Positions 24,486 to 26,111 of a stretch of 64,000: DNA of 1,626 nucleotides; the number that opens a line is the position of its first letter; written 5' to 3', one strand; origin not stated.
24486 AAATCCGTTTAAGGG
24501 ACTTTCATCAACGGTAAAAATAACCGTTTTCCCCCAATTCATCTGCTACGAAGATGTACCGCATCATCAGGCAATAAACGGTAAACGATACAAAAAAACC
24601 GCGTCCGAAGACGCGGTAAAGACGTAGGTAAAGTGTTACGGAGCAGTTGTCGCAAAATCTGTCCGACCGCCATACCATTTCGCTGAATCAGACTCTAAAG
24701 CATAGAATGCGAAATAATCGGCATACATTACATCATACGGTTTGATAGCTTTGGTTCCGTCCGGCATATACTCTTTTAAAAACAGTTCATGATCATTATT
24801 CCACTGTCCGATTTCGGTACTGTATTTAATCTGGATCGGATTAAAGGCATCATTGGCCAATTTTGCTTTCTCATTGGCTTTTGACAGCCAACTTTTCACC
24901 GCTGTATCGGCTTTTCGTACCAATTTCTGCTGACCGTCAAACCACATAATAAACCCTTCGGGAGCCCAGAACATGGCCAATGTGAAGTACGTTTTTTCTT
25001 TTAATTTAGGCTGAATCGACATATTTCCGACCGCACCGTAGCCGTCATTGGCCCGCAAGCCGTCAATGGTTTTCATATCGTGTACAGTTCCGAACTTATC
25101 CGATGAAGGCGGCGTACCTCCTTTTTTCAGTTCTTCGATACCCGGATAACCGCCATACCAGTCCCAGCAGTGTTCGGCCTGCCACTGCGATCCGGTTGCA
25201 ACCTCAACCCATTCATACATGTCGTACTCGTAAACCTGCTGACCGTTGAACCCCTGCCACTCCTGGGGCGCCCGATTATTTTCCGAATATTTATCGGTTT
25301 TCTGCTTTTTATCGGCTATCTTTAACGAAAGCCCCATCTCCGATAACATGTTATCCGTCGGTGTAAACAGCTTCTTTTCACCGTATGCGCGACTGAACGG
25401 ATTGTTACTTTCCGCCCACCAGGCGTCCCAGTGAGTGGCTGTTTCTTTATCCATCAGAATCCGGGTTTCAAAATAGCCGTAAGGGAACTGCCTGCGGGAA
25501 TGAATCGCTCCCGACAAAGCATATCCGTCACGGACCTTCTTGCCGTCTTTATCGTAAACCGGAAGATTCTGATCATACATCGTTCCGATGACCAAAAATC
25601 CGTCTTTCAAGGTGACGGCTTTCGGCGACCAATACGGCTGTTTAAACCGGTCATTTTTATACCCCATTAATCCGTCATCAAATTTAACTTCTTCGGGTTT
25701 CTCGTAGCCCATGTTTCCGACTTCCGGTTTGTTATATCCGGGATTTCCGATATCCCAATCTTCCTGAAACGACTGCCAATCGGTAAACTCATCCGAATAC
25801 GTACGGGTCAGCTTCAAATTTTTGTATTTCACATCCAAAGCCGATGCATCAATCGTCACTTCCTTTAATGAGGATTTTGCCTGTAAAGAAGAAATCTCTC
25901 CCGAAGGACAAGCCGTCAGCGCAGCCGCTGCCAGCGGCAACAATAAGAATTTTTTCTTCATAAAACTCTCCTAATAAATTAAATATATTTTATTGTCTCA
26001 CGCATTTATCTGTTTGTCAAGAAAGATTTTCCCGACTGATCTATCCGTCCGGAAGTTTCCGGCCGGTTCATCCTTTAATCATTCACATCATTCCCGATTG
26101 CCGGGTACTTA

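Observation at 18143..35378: Host-glycan (mucin-type) degradation island in a spirochaete, built from surface lipoproteins with no Sus-like transporter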

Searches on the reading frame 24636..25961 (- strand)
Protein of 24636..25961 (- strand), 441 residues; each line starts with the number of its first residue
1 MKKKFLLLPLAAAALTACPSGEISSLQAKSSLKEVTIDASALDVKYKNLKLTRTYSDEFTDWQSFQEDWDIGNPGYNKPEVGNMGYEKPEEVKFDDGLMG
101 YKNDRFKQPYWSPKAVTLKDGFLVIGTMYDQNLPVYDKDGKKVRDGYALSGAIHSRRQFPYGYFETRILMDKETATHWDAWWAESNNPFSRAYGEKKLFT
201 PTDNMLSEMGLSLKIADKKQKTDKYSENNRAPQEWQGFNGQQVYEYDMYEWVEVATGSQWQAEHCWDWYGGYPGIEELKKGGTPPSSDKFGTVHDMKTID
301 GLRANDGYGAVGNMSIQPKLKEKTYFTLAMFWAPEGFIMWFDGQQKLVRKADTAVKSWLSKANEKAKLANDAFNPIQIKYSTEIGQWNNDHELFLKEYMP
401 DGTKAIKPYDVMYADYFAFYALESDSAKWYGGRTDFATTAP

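Call 3: search_protein_families(library=pfam, proteins=[window:24636-25961:-], max_evalue=0.01)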
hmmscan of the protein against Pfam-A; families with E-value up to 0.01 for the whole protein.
window:24636-25961:- (441 aa): 0 families

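Call 10: search_protein_families(library=ncbifam, proteins=[window:24636-25961:-], max_evalue=0.01)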
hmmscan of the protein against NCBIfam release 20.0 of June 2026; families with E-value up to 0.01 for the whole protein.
window:24636-25961:- (441 aa): 0 families

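Call 11: find_homologous_proteins(query=window:24636-25961:-, max_evalue=0.001)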
Query window:24636-25961:- (441 aa): 61 proteins with E <= 0.001 among 7862 candidates.
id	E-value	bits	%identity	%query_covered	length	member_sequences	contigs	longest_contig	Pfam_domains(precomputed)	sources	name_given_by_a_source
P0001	0.0e+0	1035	100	100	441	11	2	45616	-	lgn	-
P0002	3.2e-265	899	86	100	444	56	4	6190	-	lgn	-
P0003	9.7e-260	880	86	99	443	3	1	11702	-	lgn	-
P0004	2.6e-237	807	77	100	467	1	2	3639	-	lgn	-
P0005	2.4e-229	780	75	94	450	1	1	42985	-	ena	-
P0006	1.2e-222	758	73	94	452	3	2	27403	-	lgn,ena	-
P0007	1.1e-215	735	71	94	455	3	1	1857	-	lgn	-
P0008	5.8e-214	730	71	94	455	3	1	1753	-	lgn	-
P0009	7.7e-210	716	68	96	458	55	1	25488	-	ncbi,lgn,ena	-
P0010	2.9e-197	675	65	99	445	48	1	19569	-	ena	-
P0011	7.6e-176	604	100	59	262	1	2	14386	-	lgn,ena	-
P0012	7.0e-143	495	57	96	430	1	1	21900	-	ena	-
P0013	1.3e-134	468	50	99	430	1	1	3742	-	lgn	-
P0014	9.4e-74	267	40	88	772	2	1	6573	PF02368.25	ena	-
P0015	2.0e-73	266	40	90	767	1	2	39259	PF02368.25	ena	-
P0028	1.5e-70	257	39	88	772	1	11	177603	PF02368.25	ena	-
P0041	1.6e-65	240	38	89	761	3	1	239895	PF02368.25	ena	-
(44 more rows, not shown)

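Call 15: search_solved_structures(query=A1, max_evalue=10, show_alignments=2)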
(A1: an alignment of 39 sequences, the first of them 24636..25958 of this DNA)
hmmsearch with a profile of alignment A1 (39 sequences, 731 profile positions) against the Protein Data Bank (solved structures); distinct sequences matched with E-value up to 10: 1.
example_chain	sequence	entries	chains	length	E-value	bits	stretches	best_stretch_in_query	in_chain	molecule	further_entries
7quz_AAA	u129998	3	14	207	3.2e-05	26.4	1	28-114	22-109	Beta-1,3-glucanase bglH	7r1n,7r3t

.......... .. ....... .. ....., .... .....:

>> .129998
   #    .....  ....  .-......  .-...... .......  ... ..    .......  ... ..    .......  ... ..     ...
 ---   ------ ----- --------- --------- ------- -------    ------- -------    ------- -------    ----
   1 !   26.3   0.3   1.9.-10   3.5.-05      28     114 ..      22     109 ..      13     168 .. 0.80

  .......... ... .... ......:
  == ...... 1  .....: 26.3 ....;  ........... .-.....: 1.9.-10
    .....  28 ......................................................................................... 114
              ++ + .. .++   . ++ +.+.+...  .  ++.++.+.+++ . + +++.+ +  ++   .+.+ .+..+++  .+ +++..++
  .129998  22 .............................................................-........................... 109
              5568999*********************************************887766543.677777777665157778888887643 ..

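Call 16: find_related_loci(query=A1, collection=genome_contigs, flank=10000)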
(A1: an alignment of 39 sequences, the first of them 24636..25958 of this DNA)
Query A1 (440 aa) in genome_contigs; peptide patterns used: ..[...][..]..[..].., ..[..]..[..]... (x = any residue, [..] = any of these).
31 stretches matched a pattern; 6 encode a relative of the query (tblastn E <= 1e-3); 6 distinct loci.
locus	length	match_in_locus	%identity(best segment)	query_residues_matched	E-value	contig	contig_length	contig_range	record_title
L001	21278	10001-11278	87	16-439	0e+0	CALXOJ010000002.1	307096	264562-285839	MAG: uncultured Spirochaetes bacterium isolate BRZ_M__bin37 genome assembly, contig: BRZ_M__NODE_22_length_307096_cov_21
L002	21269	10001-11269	65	5-435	0e+0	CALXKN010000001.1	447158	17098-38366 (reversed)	MAG: uncultured Spirochaetes bacterium isolate BRZ_BB__bin28 genome assembly, contig: BRZ_BB__NODE_4_length_447158_cov_7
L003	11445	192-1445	40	31-427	1e-79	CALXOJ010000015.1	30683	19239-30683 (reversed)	MAG: uncultured Spirochaetes bacterium isolate BRZ_M__bin37 genome assembly, contig: BRZ_M__NODE_3020_length_30683_cov_2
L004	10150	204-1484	36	35-429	2e-78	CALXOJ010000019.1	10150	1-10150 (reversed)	MAG: uncultured Spirochaetes bacterium isolate BRZ_M__bin37 genome assembly, contig: BRZ_M__NODE_13588_length_10150_cov_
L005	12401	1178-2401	39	49-429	3e-75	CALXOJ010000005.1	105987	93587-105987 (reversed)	MAG: uncultured Spirochaetes bacterium isolate BRZ_M__bin37 genome assembly, contig: BRZ_M__NODE_422_length_105987_cov_2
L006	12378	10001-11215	35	32-425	1e-58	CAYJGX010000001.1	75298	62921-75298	MAG TPA_asm: uncultured Spirochaetaceae bacterium isolate ERP123703_co3_213 genome assembly, contig: NODE_306_length_752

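Call 20: predict_structure(alignment_id=A1)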
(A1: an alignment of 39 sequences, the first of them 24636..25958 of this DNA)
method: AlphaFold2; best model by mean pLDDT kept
length: 440 residues; sequences in the alignment: 39
mean_pLDDT: 75.5   pTM: 0.84
mean pLDDT of the five models: 75.5, 70.7, 70.7, 69.9, 69.0
residues with pLDDT >= 90: 123; 70-90: 147; 50-70: 140; < 50: 30
segments of 3 or more residues with pLDDT < 50: 1-17, 308-311, 401-404
pLDDT, mean of each block of 10 residues (from residue 1): 35 39 77 97 97 97 96 90 90 90 84 93 88 86 87 93 90 67 78 76 75 58 60 62 78 67 65 65 68 70 54 63 87 91 85 60 64 85 64 61 55 95 82 62
secondary structure, 60 per line:
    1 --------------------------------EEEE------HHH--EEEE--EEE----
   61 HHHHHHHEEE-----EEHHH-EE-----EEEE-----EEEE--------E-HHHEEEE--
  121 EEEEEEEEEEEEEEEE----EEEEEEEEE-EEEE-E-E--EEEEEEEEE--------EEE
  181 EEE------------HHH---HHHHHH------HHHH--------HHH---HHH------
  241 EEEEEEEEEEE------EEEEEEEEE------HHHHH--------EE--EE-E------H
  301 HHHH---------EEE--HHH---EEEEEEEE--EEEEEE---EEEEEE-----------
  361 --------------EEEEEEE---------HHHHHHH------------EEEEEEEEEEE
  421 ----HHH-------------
elements in order: E33-36 E48-51 E54-56 H61-67 E68-70 E89-92 E98-101 E115-118 E121-136 E141-149 E151-154 E161-169 E178-183 H202-207 H214-217 E241-251 E258-266 H273-277 H300-304 E314-316 E325-332 E335-340 E344-349 E375-381 H391-397 E410-420

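Call 28: find_encoding_contigs(protein=window:24636-25961:-, flank=10000, max_places=6)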
Protein window:24636-25961:- (441 aa): 1 contig read that carries it; 1 place shown.
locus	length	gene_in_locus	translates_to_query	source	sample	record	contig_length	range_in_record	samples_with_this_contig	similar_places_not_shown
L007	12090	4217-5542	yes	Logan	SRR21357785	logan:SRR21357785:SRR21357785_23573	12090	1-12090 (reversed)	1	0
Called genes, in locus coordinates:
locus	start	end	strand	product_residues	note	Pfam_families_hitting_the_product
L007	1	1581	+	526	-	?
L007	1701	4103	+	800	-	-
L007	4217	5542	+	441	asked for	-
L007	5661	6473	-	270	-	PF13509:S1_2, PF00575:S1 (faint), PF17783:WHD_CvfB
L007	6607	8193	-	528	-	PF02368:Big_2, PF22359:Big-like (weak)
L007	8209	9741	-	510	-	PF00884:Sulfatase, PF01663:Phosphodiest (faint), PF16347:SGSH_C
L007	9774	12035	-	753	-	PF20578:aBig_2 (weak)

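Call 29: find_encoding_contigs(protein=P0041, flank=10000, max_places=3)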
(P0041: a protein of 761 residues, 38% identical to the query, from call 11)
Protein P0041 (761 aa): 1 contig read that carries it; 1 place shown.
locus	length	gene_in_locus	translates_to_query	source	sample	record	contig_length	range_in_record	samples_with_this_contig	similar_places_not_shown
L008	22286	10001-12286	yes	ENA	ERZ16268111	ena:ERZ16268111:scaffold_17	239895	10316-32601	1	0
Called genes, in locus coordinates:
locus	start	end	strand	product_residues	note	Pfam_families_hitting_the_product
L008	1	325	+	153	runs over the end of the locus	PF01957:NfeD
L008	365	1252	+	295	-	PF01145:Band_7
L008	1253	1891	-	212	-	PF06971:Put_DNA-bind_N, PF02629:CoA_binding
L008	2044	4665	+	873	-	PF00171:Aldedh, PF00465:Fe-ADH, PF13685:Fe-ADH_2 (weak), PF25137:ADH_Fe_C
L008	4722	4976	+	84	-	PF01257:2Fe-2S_thioredx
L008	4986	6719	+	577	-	PF12838:Fer4_7 (weak), PF13187:Fer4_9 (weak), PF13237:Fer4_10 (weak), PF14697:Fer4_21 (weak), PF25160:LdpA_Fe-S-bd (weak), PF00037:Fer4 (weak), PF02906:Fe_hyd_lg_C, PF04060:FeS, +2 more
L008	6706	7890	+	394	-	PF07228:SpoIIE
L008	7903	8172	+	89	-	-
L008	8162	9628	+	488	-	PF12838:Fer4_7 (weak), PF13187:Fer4_9 (weak), PF13237:Fer4_10 (weak), PF00037:Fer4 (weak), PF12797:Fer4_2 (weak), PF12837:Fer4_6 (weak), PF25160:LdpA_Fe-S-bd (weak), PF02906:Fe_hyd_lg_C, +4 more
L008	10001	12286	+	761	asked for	PF02368:Big_2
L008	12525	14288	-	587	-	PF13306:LRR_5, PF12799:LRR_4 (faint), PF13855:LRR_8 (faint), PF23952:LRR_EndoS (faint), PF13306:LRR_5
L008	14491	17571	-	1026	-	PF09479:Flg_new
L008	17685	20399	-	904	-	PF00690:Cation_ATPase_N, PF00122:E1-E2_ATPase, PF00702:Hydrolase, PF13246:Cation_ATPase, PF00689:Cation_ATPase_C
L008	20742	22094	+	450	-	PF01554:MatE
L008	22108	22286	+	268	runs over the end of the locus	PF09997:DUF2238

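Call 30: find_encoding_contigs(protein=P0028, flank=10000, max_places=3)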
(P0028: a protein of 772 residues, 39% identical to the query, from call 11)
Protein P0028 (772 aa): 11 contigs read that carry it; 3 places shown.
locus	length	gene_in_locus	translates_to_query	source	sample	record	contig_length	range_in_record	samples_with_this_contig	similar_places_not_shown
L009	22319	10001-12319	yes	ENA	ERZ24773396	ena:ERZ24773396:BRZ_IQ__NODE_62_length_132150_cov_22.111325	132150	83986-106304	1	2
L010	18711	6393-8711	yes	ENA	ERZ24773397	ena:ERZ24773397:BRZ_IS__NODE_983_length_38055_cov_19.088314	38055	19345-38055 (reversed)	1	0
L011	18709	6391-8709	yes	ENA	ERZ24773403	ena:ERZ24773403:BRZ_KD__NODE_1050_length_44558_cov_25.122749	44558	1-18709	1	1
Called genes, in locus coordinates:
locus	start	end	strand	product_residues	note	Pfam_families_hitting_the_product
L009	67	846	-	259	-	-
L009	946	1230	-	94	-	-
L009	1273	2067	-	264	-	-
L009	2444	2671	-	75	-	PF15603:Imm74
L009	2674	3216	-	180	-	-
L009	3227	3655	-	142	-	PF14412:AHH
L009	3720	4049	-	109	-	-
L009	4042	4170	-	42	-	-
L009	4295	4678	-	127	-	-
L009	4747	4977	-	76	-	-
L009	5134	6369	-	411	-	PF13173:AAA_14, PF13635:DUF4143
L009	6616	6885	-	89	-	-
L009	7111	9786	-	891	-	PF00580:UvrD-helicase (weak), PF13086:AAA_11, PF13604:AAA_30, PF01443:Viral_helicase1 (faint), PF13245:AAA_19, PF13087:AAA_12, PF13538:UvrD_C_2 (weak), PF10881:DUF2726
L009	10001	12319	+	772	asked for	PF02368:Big_2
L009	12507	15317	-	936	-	PF00675:Peptidase_M16, PF05193:Peptidase_M16_C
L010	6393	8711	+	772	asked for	PF02368:Big_2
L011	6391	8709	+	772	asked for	PF02368:Big_2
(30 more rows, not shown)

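Call 49: search_protein_families(library=pfam, proteins=[window:24639-25880:-, L001:5302-7326:+], max_evalue=10)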
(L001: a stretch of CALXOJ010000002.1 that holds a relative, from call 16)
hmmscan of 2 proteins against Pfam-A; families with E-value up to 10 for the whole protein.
window:24639-25880:- (414 aa): 0 families

L001:5302-7326:+ (674 aa): 8 families
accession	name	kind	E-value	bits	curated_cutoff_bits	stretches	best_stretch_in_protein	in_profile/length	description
PF17936.7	Big_6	-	0.0024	18.5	27.6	1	332-353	60-81/83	Bacterial Ig domain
PF17963.7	Big_9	-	0.02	16.2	23.6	1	87-137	35-88/89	Bacterial Ig domain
PF21937.1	Yop-YscD_ppl_2nd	-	0.042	14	27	1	73-103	4-34/67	YscD/CdsD-like Bon-like domain 2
PF17892.7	Cadherin_5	-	0.064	13.5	26.5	1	98-139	53-97/98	Cadherin-like domain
PF21585.2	A-ATP_synth_H_N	-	0.12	12.9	27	1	640-668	18-45/46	Archaeal A-ATP synthase, subunit H, N-terminal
PF17375.8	DUF5397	-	0.17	12.1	26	1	546-601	13-63/64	Family of unknown function (DUF5397)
PF15777.11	Anti-TRAP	-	0.23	11.9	32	1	58-75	28-45/59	Tryptophan RNA-binding attenuator protein inhibitory protein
PF20838.2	IgD_del_linker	-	0.57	10.5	27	1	59-76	4-21/49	Immunoglobulin D, delta linker region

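Call 56: search_protein_representatives(alignment_id=A2)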
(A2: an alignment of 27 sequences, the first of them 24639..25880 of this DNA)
Query: 27 sequences, 451 profile positions. Proteins with E-value up to 0.001 (for the whole library): 21; up to 1e-10: 14; up to 1e-30: 9. The best 21 are listed.
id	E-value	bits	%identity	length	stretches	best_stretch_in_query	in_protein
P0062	1.8e-198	676.7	-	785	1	1-445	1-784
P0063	5.6e-186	635.5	-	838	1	15-443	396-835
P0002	1.3e-182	624.4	-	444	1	1-447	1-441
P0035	2.0e-173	594.1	-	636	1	1-444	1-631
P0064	9.6e-160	549.0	-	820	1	34-434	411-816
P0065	2.2e-123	429.1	-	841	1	34-434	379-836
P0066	6.5e-106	371.6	-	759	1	34-439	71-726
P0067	3.8e-66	240.5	-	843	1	36-432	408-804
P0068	1.0e-32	130.3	-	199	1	263-441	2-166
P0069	1.8e-28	116.3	-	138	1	321-447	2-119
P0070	1.9e-21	93.2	-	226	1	377-445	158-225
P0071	1.0e-17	80.8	-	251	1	221-441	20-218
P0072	9.3e-14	67.8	-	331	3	108-200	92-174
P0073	1.2e-13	67.4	-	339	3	114-195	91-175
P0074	7.2e-10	55.0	-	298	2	112-199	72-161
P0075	3.5e-09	52.7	-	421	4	308-428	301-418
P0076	3.8e-07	46.0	-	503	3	103-195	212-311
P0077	9.0e-07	44.8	-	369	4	317-434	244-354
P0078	1.9e-05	40.4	-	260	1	110-212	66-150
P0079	9.1e-05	38.2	-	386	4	131-195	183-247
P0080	4.2e-04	36.0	-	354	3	153-198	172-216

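Call 57: search_protein_families(library=pfam, proteins=[P0067, P0072, P0073, P0074, P0075, P0076, P0077, P0078, P0079, P0080], max_evalue=0.01)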
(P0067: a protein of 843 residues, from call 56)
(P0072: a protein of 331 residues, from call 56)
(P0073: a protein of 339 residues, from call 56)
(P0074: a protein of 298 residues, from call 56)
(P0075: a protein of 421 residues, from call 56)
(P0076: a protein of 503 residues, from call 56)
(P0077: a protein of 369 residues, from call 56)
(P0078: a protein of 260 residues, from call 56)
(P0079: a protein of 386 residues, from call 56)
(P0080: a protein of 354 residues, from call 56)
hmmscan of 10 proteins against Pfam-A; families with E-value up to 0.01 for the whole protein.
P0067 (843 aa): 1 family
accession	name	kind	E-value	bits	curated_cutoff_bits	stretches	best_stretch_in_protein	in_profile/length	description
PF20578.4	aBig_2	-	3.8e-19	68.7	27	3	353-413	28-86/89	Atrophied bacterial Ig domain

P0072 (331 aa): 1 family
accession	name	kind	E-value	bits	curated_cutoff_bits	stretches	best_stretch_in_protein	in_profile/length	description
PF00722.28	Glyco_hydro_16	-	1.2e-10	41.6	22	1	120-253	28-132/175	Glycosyl hydrolases family 16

P0073 (339 aa): 2 families
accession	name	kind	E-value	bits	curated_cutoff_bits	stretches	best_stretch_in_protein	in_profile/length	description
PF00722.28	Glyco_hydro_16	-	4.7e-11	42.9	22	1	147-271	36-143/175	Glycosyl hydrolases family 16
PF06439.18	3keto-disac_hyd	-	0.0021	18.5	26.8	1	144-270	44-158/187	3-keto-disaccharide hydrolase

P0074 (298 aa): 1 family
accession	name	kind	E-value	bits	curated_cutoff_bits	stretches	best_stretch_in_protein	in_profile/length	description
PF00722.28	Glyco_hydro_16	-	1.2e-08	35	22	1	107-252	28-140/175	Glycosyl hydrolases family 16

P0075 (421 aa): 2 families
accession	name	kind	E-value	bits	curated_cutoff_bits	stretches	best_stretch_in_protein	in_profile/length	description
PF00722.28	Glyco_hydro_16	-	7.6e-07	29.2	22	1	235-353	42-145/175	Glycosyl hydrolases family 16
PF06439.18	3keto-disac_hyd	-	0.0013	19.3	26.8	1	202-348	17-157/187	3-keto-disaccharide hydrolase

P0076 (503 aa): 0 families

P0077 (369 aa): 1 family
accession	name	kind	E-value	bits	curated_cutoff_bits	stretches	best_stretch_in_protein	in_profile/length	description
PF00722.28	Glyco_hydro_16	-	7e-09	35.8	22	1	164-282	41-141/175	Glycosyl hydrolases family 16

P0078 (260 aa): 2 families
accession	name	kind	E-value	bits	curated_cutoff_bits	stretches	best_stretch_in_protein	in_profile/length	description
PF00722.28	Glyco_hydro_16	-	6.7e-14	52.2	22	1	71-210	8-132/175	Glycosyl hydrolases family 16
PF03935.22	SKN1_KRE6_Sbg1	-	0.00073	18.5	30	1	38-136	113-224/501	Beta-glucan synthesis-associated protein SKN1/KRE6/Sbg1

P0079 (386 aa): 2 families
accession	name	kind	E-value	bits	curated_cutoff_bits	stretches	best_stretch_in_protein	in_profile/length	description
PF07833.16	Cu_amine_oxidN1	-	1.3e-37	128.5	24.2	1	32-138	2-108/108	Copper amine oxidase N-terminal domain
PF00722.28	Glyco_hydro_16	-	1.9e-18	67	22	1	213-375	31-173/175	Glycosyl hydrolases family 16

P0080 (354 aa): 3 families
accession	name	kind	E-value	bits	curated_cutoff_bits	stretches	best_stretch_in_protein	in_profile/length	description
PF00722.28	Glyco_hydro_16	-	8.3e-19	68.2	22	1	156-307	9-141/175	Glycosyl hydrolases family 16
PF03935.22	SKN1_KRE6_Sbg1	-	1.6e-05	24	30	1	273-354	358-450/501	Beta-glucan synthesis-associated protein SKN1/KRE6/Sbg1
PF06439.18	3keto-disac_hyd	-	0.0021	18.6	26.8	1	151-319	26-168/187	3-keto-disaccharide hydrolase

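Call 64: search_protein_families(library=pfam, proteins=[L006:3811-4665:+, L006:5786-6760:+, L006:6953-8689:+], max_evalue=0.001)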
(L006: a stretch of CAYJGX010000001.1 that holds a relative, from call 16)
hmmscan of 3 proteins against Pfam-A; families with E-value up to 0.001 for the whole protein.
L006:3811-4665:+ (284 aa): 1 family
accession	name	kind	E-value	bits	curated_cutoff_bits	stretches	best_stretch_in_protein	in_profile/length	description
PF04055.27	Radical_SAM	-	8.5e-14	52.5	29.5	1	28-135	2-108/166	Radical SAM superfamily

L006:5786-6760:+ (324 aa): 1 family
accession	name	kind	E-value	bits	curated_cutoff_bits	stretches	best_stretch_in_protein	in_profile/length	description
PF00248.27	Aldo_ket_red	-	7.7e-68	229.1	24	1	17-316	3-289/291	Aldo/keto reductase family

L006:6953-8689:+ (578 aa): 0 families
